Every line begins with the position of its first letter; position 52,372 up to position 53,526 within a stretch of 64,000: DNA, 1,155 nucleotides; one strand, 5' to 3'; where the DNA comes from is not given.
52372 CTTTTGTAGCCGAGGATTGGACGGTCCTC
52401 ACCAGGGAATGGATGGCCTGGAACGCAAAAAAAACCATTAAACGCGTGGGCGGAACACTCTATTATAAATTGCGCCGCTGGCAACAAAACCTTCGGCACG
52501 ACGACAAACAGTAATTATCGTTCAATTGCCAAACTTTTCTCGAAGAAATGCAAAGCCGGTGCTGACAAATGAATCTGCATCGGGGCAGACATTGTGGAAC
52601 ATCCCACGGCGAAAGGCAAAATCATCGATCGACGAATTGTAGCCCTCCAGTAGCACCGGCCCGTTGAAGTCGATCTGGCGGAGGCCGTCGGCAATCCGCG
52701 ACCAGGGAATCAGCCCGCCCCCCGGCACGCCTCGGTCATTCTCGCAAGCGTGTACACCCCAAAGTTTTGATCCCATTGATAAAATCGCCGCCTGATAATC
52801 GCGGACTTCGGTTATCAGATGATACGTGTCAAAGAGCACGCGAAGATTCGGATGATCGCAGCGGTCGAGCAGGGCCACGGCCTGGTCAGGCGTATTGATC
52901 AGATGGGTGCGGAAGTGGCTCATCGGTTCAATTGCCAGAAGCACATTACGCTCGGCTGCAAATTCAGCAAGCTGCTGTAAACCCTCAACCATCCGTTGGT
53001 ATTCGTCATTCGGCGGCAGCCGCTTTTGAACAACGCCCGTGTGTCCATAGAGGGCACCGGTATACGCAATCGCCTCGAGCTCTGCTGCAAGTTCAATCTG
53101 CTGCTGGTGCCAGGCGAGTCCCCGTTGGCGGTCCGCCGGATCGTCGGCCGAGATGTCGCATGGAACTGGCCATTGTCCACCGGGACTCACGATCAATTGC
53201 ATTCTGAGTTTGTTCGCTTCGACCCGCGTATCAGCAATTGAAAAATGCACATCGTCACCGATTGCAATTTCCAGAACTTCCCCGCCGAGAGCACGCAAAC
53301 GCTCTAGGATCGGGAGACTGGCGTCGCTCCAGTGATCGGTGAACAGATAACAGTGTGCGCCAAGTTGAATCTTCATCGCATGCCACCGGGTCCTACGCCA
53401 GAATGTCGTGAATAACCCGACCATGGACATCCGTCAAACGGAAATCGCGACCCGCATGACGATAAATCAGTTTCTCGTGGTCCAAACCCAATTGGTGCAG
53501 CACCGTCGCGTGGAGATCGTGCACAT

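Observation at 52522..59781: Four-gene operon: PSCyt/DUF1549/DUF1553, DUF1501, DUF1501, xylose-isomerase-like TIM barrel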

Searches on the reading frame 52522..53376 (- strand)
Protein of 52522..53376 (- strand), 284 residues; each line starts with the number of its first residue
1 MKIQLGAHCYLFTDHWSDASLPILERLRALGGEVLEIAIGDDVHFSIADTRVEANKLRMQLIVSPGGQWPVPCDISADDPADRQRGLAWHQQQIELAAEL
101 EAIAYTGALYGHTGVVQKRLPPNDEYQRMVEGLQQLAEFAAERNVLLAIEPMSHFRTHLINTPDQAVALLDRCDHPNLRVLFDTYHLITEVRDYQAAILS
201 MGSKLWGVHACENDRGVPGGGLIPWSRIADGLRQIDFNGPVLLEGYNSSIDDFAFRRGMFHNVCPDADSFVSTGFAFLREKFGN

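Call 8: search_protein_families(library=pfam, proteins=[window:52522-53376:-])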
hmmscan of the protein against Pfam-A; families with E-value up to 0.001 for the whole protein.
window:52522-53376:- (284 aa): 1 family
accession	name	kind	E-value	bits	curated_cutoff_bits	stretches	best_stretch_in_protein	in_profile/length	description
PF01261.30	AP_endonuc_2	-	2.3e-34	119.6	31.1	1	52-249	37-233/249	Xylose isomerase-like TIM barrel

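Call 16: find_homologous_proteins(query=window:52522-53376:-, max_evalue=1e-10)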
Query window:52522-53376:- (284 aa): 1528 proteins with E <= 1e-10 among 6344 candidates; the best 120 are listed.
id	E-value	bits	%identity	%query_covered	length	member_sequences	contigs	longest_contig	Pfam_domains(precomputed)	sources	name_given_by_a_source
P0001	4.5e-176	602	90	100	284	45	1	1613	PF01261.31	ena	-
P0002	2.0e-166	570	85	100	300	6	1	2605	PF01261.31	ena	-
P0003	3.5e-160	550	83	99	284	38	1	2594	PF01261.31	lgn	-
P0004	6.0e-159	546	82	100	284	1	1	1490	PF01261.31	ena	-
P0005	7.8e-159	545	82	100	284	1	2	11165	PF01261.31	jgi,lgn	jgi:D-psicose/D-tagatose/L-ribulose 3-epimerase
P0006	5.9e-157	539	82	100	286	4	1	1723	PF01261.31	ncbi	-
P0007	1.5e-156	538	81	100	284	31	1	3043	PF01261.31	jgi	-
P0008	7.6e-156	536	80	100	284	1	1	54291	PF01261.31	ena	-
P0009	1.9e-155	534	81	100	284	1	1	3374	PF01261.31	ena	-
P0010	8.9e-154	529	79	100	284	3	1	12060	PF01261.31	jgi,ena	-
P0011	7.5e-138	477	70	100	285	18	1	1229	PF01261.31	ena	-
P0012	6.0e-137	474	70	99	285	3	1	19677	PF01261.31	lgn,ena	-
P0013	2.0e-135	469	69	100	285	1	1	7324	PF01261.31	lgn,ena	-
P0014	2.1e-132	459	70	99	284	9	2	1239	PF01261.31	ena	-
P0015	9.0e-121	420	63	98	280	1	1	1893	PF01261.31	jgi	jgi:D-psicose/D-tagatose/L-ribulose 3-epimerase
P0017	1.1e-119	417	64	98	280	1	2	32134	PF01261.31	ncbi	-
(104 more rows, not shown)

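Call 17: find_encoding_contigs(protein=P0008, flank=10000, max_places=3)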
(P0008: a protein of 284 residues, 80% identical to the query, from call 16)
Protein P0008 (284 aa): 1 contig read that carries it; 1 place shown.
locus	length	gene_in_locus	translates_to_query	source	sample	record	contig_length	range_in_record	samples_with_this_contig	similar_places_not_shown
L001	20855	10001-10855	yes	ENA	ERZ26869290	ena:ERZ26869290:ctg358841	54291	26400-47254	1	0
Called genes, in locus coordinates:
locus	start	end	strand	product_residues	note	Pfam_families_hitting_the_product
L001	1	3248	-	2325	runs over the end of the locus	PF00005:ABC_tran (faint), PF02463:SMC_N (faint), PF03193:RsgA_GTPase (faint), PF05729:NACHT (faint), PF17760:UvrA_inter, PF17755:UvrA_DNA-bind, PF17760:UvrA_inter, PF17755:UvrA_DNA-bind, +11 more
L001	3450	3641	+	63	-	-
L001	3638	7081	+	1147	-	PF07635:PSCyt1, PF13442:Cytochrome_CBB3 (faint), PF07583:PSCyt2, PF07587:PSD1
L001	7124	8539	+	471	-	PF07394:DUF1501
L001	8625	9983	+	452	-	PF07394:DUF1501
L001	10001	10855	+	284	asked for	PF01261:AP_endonuc_2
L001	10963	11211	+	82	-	-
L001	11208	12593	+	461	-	PF00884:Sulfatase, PF01663:Phosphodiest (faint), PF16347:SGSH_C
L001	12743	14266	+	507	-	PF06863:DUF1254, PF06742:DUF1214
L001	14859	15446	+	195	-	PF11563:Protoglobin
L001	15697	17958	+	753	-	PF13435:Cytochrome_C554 (faint), PF14522:Cytochrome_C7 (faint), PF07719:TPR_2 (faint), PF13428:TPR_14 (faint), PF00515:TPR_1 (faint), PF13646:HEAT_2 (weak), PF13432:TPR_16 (weak), PF14559:TPR_19 (weak), +3 more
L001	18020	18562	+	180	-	PF04892:VanZ-LLP1 (weak)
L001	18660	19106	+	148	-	PF05025:RbsD_FucU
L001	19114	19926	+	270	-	PF01261:AP_endonuc_2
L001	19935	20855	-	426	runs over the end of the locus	PF16257:UxaE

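Call 18: find_encoding_contigs(protein=P0012, flank=10000, max_places=3)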
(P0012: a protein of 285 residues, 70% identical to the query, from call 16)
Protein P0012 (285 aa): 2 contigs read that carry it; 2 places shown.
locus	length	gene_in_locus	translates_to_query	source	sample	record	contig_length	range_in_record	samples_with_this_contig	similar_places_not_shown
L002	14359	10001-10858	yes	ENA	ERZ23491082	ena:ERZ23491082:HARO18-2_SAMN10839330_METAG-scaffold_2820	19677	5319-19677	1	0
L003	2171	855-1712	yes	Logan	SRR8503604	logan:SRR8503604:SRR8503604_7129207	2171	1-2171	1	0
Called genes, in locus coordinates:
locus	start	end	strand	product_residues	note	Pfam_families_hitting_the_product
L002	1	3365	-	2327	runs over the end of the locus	PF00005:ABC_tran (faint), PF02463:SMC_N (faint), PF03193:RsgA_GTPase (faint), PF05729:NACHT (faint), PF17760:UvrA_inter, PF17755:UvrA_DNA-bind, PF17760:UvrA_inter, PF17755:UvrA_DNA-bind, +13 more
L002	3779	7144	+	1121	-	PF07635:PSCyt1, PF07583:PSCyt2, PF07587:PSD1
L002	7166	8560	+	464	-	PF07394:DUF1501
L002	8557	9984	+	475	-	PF07394:DUF1501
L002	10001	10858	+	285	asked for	PF01261:AP_endonuc_2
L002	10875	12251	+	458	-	PF00884:Sulfatase, PF01663:Phosphodiest (faint), PF16347:SGSH_C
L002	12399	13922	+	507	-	PF06863:DUF1254, PF06742:DUF1214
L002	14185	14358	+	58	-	?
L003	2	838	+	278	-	?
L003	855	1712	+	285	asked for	PF01261:AP_endonuc_2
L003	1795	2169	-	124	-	?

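Call 19: find_encoding_contigs(protein=P0017, flank=10000, max_places=3)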
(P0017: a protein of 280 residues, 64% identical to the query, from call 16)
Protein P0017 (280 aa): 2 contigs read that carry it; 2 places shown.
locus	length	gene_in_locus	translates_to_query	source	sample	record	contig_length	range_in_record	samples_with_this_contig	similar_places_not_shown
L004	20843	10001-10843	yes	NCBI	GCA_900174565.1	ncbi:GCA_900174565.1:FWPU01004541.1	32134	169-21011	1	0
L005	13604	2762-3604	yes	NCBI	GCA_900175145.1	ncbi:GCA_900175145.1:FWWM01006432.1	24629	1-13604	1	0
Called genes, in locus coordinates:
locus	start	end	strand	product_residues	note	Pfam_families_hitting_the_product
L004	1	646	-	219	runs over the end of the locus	PF08668:HDOD (faint), PF01966:HD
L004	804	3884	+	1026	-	PF22907:Ams1-like_1st, PF01074:Glyco_hydro_38N, PF09261:Alpha-mann_mid, PF07748:Glyco_hydro_38C, PF17677:Glyco_hydro38C2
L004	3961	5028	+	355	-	PF00266:Aminotran_5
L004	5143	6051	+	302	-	PF00389:2-Hacid_dh, PF02826:2-Hacid_dh_C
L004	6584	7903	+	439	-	PF06245:DUF1015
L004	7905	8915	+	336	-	PF00291:PALP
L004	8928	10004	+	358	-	PF00641:Zn_ribbon_RanBP (weak), PF13248:Zn_ribbon_3 (faint), PF24463:DUF7577 (faint), PF12773:DZR, PF13240:Zn_Ribbon_1 (weak), PF12773:DZR, PF13240:Zn_Ribbon_1 (weak)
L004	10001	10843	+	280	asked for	PF01261:AP_endonuc_2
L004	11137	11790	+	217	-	PF01022:HTH_5 (faint), PF03551:PadR (weak), PF12802:MarR_2 (weak), PF13601:HTH_34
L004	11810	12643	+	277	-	PF02463:SMC_N (faint), PF00005:ABC_tran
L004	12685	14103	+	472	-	PF19295:SufBD_N, PF01458:SUFBD_core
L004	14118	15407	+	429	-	PF19295:SufBD_N, PF01458:SUFBD_core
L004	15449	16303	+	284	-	PF00581:Rhodanese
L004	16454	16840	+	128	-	PF01592:NifU_N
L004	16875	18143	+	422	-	PF00266:Aminotran_5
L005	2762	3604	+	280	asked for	PF01261:AP_endonuc_2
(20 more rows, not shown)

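Call 21: search_protein_families(library=ncbifam, proteins=[window:52522-53376:-], max_evalue=0.001)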
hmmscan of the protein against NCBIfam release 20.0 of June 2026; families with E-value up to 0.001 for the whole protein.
window:52522-53376:- (284 aa): 11 families
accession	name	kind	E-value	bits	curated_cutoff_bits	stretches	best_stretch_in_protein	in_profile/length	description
NF051856.1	PsicseEpim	equivalog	2.5e-35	122.7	300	1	5-246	3-246/287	D-psicose 3-epimerase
NF041099.2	keto_glucon_epim_IolO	equivalog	5.7e-26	91.4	300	1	24-241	27-242/269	5-keto-L-gluconate epimerase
TIGR03234.1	OH-pyruv-isom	equivalog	8.5e-13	48.2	353.45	1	40-244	36-239/254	hydroxypyruvate isomerase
NF007444.0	PRK09997.1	equivalog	8.8e-09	35.2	465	1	124-243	117-239/258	hydroxypyruvate isomerase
NF043033.1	OxoTetrIsom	equivalog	2.8e-08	33.8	325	1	95-241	82-233/251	2-oxo-tetronate isomerase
NF009688.0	PRK13209.1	subfamily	8.7e-08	31.5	317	1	76-252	87-261/286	L-ribulose-5-phosphate 3-epimerase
TIGR04379.1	myo_inos_iolE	equivalog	1.5e-07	31.3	290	1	120-210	122-209/290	myo-inosose-2 dehydratase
NF007360.0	PRK09856.1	equivalog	3.4e-07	30.1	305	1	72-240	74-243/276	fructoselysine 3-epimerase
NF042435.1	DhshikDhtase_QuiC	equivalog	7.2e-06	24.7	1200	1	127-227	111-207/635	3-dehydroshikimate dehydratase QuiC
NF009689.0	PRK13210.1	subfamily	0.0001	21.6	200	1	77-209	84-209/286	L-ribulose-5-phosphate 3-epimerase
TIGR00542.1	hxl6Piso_put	equivalog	0.00098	18.5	272.15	0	79-248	85-252/279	L-ribulose-5-phosphate 3-epimerase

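Call 22: search_solved_structures(query=window:52522-53376:-, max_evalue=0.001, show_alignments=2)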
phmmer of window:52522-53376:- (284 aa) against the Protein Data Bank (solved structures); distinct sequences matched with E-value up to 0.001: 30.
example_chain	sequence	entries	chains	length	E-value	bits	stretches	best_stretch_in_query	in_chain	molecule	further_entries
2hk0_A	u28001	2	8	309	7.1e-29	104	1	10-246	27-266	D-PSICOSE 3-EPIMERASE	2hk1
7ern_A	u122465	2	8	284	5.8e-27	97.7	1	6-282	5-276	D-tagatose 3-epimerase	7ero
7erm_A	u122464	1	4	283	5.8e-27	97.7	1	6-282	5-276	D-tagatose 3-epimerase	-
3vni_A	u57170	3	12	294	2e-26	96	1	12-246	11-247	Xylose isomerase domain protein TIM barrel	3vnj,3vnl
3vnk_A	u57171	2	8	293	2.1e-26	95.9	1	13-246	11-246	Xylose isomerase domain protein TIM barrel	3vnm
7cj4_A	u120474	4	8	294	2.4e-26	95.7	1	2-283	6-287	Epimerase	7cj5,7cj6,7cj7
7e9w_A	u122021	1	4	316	2.4e-26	95.7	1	12-246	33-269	D-psicose 3-epimerase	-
7cj9_A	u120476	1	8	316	1.3e-25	93.2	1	2-281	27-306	Epimerase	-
7cj8_A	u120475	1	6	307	2.5e-25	92.4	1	2-282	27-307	Epimerase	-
7x7w_A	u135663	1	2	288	7.6e-25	90.8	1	11-246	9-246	D-PSICOSE 3-EPIMERASE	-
8xiv_A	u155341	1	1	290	9.7e-25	90.4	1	6-246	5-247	D-tagatose 3-epimerase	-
8yeb_A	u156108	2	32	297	1e-24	90.3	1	4-282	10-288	Ketose 3-epimerase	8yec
7dz5_A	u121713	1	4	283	1.1e-24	90.2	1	93-281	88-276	D-tagatose 3-epimerase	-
8xix_A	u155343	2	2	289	1.1e-24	90.2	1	6-246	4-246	D-tagatose 3-epimerase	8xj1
7dz2_A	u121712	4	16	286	1.1e-24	90.2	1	93-281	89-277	D-tagatose 3-epimerase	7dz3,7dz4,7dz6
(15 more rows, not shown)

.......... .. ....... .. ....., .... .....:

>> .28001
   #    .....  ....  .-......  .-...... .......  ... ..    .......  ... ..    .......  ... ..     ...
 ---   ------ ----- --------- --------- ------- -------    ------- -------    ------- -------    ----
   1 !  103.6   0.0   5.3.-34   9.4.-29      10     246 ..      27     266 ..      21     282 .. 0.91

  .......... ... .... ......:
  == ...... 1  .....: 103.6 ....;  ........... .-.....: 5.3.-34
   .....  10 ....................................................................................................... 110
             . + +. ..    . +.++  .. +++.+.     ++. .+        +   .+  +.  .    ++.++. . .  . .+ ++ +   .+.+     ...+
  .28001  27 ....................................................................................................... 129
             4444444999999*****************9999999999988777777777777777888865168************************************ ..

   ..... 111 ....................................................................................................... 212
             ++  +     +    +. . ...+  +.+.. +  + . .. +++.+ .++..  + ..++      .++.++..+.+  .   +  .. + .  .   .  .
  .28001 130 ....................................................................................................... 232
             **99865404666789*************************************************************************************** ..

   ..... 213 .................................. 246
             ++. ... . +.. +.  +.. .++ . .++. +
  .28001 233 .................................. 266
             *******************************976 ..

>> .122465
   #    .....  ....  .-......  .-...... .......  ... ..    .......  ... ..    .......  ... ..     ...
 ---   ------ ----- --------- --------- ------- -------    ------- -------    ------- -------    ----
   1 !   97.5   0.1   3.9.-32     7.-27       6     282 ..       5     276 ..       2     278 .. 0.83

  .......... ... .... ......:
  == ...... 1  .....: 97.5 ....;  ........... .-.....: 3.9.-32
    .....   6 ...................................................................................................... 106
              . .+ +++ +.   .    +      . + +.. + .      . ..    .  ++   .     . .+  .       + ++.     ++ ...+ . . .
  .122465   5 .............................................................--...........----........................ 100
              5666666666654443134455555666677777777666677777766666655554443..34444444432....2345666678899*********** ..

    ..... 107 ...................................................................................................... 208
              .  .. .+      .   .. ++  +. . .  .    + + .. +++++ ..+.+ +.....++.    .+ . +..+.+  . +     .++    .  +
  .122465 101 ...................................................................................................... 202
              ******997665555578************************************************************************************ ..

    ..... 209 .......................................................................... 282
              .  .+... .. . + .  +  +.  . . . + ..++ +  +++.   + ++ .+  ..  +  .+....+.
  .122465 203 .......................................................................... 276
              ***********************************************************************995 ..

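Call 24: find_related_loci(query=A1, collection=genome_contigs, flank=10000)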
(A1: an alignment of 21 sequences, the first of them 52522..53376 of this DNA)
Query A1 (284 aa) in genome_contigs; peptide patterns used: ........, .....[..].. (x = any residue, [..] = any of these).
206 stretches matched a pattern; 201 encode a relative of the query (tblastn E <= 1e-3); the best 80 are kept; 80 distinct loci.
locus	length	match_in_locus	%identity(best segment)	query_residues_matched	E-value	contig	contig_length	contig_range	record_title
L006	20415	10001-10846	83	1-282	2e-162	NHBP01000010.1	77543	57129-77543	MAG: Planctomycetaceae bacterium TMED10 36669, whole genome shotgun sequence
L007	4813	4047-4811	84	1-255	6e-152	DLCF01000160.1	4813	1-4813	MAG TPA_asm: Planctomycetaceae bacterium UBA7805 UBA7805_contig_1287, whole genome shotgun sequence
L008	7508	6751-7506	81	1-252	6e-139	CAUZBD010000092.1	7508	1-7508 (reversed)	MAG: Planctomycetota bacterium isolate CB21_323.57 genome assembly, contig: Ga0302123_10006410, whole genome shotgun seq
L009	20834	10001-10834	63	3-280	1e-121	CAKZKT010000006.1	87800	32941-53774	MAG TPA_asm: uncultured Anaerolineae bacterium isolate SRR5214706_bin.5_CONCOCT_v1.1_MAG genome assembly, contig: ERZ174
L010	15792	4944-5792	60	2-284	6e-122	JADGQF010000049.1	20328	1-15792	MAG: Anaerolineales bacterium isolate Chersky.3_15 contig-100_691, whole genome shotgun sequence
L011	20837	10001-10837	64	3-281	1e-121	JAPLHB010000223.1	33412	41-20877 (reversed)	MAG: Chloroflexota bacterium isolate LacPavin_0920_WC70_MAG_64_18 LacPavin_0920_WC70_scaffold_501040, whole genome shotg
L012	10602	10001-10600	90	1-200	7e-121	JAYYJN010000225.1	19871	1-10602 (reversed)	MAG: Planctomycetota bacterium isolate DS_MAG18 DS_MAG18_0225, whole genome shotgun sequence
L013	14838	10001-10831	61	3-279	1e-120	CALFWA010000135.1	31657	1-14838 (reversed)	MAG: uncultured Caldilinea sp. isolate H1_Bin_METABAT__114_1 genome assembly, contig: c_000000704063, whole genome shotg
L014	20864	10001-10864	60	1-284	4e-120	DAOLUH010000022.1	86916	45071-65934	MAG TPA_asm: Anaerolineae bacterium isolate AMR_MDS_4610 NODE_282_length_86916_cov_18.594467, whole genome shotgun seque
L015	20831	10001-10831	61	3-279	1e-119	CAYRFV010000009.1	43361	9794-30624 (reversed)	MAG TPA_asm: uncultured Anaerolineales bacterium isolate binchicken_co274_116 genome assembly, contig: NODE_2268_length_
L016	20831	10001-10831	60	3-279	2e-119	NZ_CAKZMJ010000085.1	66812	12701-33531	MAG: uncultured Caldilinea sp. isolate SRR5214706_bin.31_CONCOCT_v1.1_MAG ERZ1744544.262, whole genome shotgun sequence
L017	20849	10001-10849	61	1-279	3e-119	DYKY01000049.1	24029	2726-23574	MAG TPA_asm: Thermoflexus sp. isolate SulCav_AS07-7_59_19 SulCav_AS07_7_1994_length_24029_cov_9_127513, whole genome sho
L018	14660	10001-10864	61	1-284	3e-119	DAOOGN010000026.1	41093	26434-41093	MAG TPA_asm: Anaerolineae bacterium isolate AMR_MDS_4430 NODE_1048_length_41093_cov_36.831303, whole genome shotgun sequ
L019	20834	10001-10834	62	2-279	4e-119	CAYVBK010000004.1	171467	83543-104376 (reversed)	MAG TPA_asm: uncultured Anaerolineae bacterium isolate binchicken_co44_225 genome assembly, contig: NODE_107_length_1714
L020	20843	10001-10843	59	2-282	3e-119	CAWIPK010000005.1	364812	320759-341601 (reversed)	MAG: uncultured Chloroflexia bacterium isolate MFD01721.bin.1.56 genome assembly, contig: contig_22357, whole genome sho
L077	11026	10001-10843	58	2-282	1e-110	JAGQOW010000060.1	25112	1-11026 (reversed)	MAG: Planctomycetales bacterium isolate HKST-UBA24 NODE_62_length_25112_cov_4.248093, whole genome shotgun sequence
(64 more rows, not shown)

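Call 49: search_protein_families(library=pfam, proteins=[L077:878-2224:+, L077:2356-5472:+, L077:5504-6976:+, L077:6980-9001:+, L077:9057-10007:+, L077:10004-10858:+], max_evalue=0.0001)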
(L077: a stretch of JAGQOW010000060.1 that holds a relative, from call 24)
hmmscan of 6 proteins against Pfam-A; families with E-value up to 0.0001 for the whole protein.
L077:878-2224:+ (448 aa): 0 families

L077:2356-5472:+ (1038 aa): 3 families
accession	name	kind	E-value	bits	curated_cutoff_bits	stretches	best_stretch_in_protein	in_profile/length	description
PF07587.16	PSD1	-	3.9e-80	269.2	28.5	1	560-775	1-217/244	Protein of unknown function (DUF1553)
PF07583.16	PSCyt2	-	1.4e-74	251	29.8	1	159-373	1-206/209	Protein of unknown function (DUF1549)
PF07635.16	PSCyt1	-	1e-12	48.9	22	1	39-94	1-59/59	Planctomycete cytochrome C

L077:5504-6976:+ (490 aa): 1 family
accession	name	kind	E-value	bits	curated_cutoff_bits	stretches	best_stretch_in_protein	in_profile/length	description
PF07394.17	DUF1501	-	3.7e-134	448.2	27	1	60-479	2-390/390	Protein of unknown function (DUF1501)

L077:6980-9001:+ (673 aa): 4 families
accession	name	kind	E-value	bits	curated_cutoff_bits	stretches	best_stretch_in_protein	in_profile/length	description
PF13229.12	Beta_helix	-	4.7e-19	69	25.9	2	418-549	2-122/158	Right handed beta helix region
PF05048.19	NosD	-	4.8e-09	36.4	23.6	0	422-547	45-156/212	Periplasmic copper-binding protein (NosD)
PF12708.12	Pect-lyase_RHGA_epim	-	6.9e-06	26.4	27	0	316-380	149-210/213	Rhamnogalacturonase A/epimerase, pectate lyase-like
PF21231.2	GH141_M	-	3.8e-05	24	27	1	263-296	122-155/156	GH141 insertion domain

L077:9057-10007:+ (316 aa): 2 families
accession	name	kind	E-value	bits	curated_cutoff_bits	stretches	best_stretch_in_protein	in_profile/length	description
PF00294.29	PfkB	-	4.2e-48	164.7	25.8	1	11-286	12-297/302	pfkB family carbohydrate kinase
PF08543.17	Phos_pyr_kin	-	1.9e-09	37.7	27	1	166-271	107-224/246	Phosphomethylpyrimidine kinase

L077:10004-10858:+ (284 aa): 1 family
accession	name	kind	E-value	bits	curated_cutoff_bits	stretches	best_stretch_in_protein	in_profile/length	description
PF01261.30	AP_endonuc_2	-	5e-35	121.8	31.1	1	23-276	2-246/249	Xylose isomerase-like TIM barrel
